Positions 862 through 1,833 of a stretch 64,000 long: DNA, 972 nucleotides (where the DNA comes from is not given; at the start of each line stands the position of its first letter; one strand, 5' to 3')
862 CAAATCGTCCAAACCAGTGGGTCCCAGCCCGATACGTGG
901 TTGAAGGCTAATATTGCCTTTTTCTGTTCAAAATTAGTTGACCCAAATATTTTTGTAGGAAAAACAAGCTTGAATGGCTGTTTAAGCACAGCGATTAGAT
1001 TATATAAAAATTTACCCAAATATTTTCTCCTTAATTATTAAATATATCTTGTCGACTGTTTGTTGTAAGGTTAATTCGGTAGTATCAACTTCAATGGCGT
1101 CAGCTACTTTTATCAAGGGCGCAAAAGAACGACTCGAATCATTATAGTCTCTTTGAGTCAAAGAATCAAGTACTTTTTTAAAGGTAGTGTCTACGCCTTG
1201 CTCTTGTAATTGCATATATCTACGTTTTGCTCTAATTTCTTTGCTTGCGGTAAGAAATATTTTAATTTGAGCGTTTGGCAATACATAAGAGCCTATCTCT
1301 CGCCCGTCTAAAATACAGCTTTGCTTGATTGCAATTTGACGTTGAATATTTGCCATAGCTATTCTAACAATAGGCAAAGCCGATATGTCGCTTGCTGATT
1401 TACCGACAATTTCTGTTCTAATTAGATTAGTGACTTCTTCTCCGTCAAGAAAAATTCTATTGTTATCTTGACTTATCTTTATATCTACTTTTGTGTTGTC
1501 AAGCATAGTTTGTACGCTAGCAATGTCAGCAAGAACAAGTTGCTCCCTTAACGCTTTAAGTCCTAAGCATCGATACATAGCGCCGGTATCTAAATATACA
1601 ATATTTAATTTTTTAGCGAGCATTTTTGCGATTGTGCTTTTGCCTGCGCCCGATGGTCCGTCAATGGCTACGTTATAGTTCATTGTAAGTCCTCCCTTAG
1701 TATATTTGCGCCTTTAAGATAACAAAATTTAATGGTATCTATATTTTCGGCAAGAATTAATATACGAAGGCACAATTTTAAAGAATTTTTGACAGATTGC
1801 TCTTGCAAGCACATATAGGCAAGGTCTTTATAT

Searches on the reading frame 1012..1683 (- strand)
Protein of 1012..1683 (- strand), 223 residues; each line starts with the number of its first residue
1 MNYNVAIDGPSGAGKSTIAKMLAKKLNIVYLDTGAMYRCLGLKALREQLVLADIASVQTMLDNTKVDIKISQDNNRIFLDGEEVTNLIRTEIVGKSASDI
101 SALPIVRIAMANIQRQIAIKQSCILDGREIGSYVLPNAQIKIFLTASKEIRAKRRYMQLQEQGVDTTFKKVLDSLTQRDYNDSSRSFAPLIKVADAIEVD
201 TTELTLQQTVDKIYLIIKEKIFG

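Call 92: find_encoding_contigs(protein=window:1012-1683:-, flank=10000, max_places=1)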
Protein window:1012-1683:- (223 aa): 8 contigs read that carry it; 1 place shown.
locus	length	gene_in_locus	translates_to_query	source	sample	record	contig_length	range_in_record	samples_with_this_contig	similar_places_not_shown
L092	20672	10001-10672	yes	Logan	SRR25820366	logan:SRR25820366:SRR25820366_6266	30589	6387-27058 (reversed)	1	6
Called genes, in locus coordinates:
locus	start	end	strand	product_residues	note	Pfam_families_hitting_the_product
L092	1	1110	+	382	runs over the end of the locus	PF01676:Metalloenzyme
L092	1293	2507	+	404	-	PF00768:Peptidase_S11, PF13354:Beta-lactamase2, PF07943:PBP5_C (weak)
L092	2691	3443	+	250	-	PF02163:Peptidase_M50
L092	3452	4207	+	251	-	PF02616:SMC_ScpA, PF04824:Rad21_Rec8 (weak)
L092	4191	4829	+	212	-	PF04079:SMC_ScpB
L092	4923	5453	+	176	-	-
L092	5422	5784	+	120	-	PF09579:Spore_YtfJ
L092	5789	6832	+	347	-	PF00768:Peptidase_S11, PF13354:Beta-lactamase2 (weak)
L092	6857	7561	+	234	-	PF01479:S4, PF22421:SYY_C-terminal (faint), PF00849:PseudoU_synth_2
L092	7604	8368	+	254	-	PF01975:SurE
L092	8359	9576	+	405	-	PF00070:Pyr_redox (faint), PF00890:FAD_binding_2 (faint), PF01134:GIDA (faint), PF01266:DAO (faint), PF03486:HI0933_like, PF07992:Pyr_redox_2 (faint), PF12831:FAD_oxidored, PF22780:HI0933_like_1st, +1 more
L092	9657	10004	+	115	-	PF07736:CM_1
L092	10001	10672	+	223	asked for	PF02224:Cytidylate_kin, PF13189:Cytidylate_kin2, PF13238:AAA_18 (weak), PF13207:AAA_17 (faint)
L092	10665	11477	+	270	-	PF01553:Acyltransferase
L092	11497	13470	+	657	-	PF02401:LYTB, PF00575:S1 (weak), PF13509:S1_2 (faint), PF00575:S1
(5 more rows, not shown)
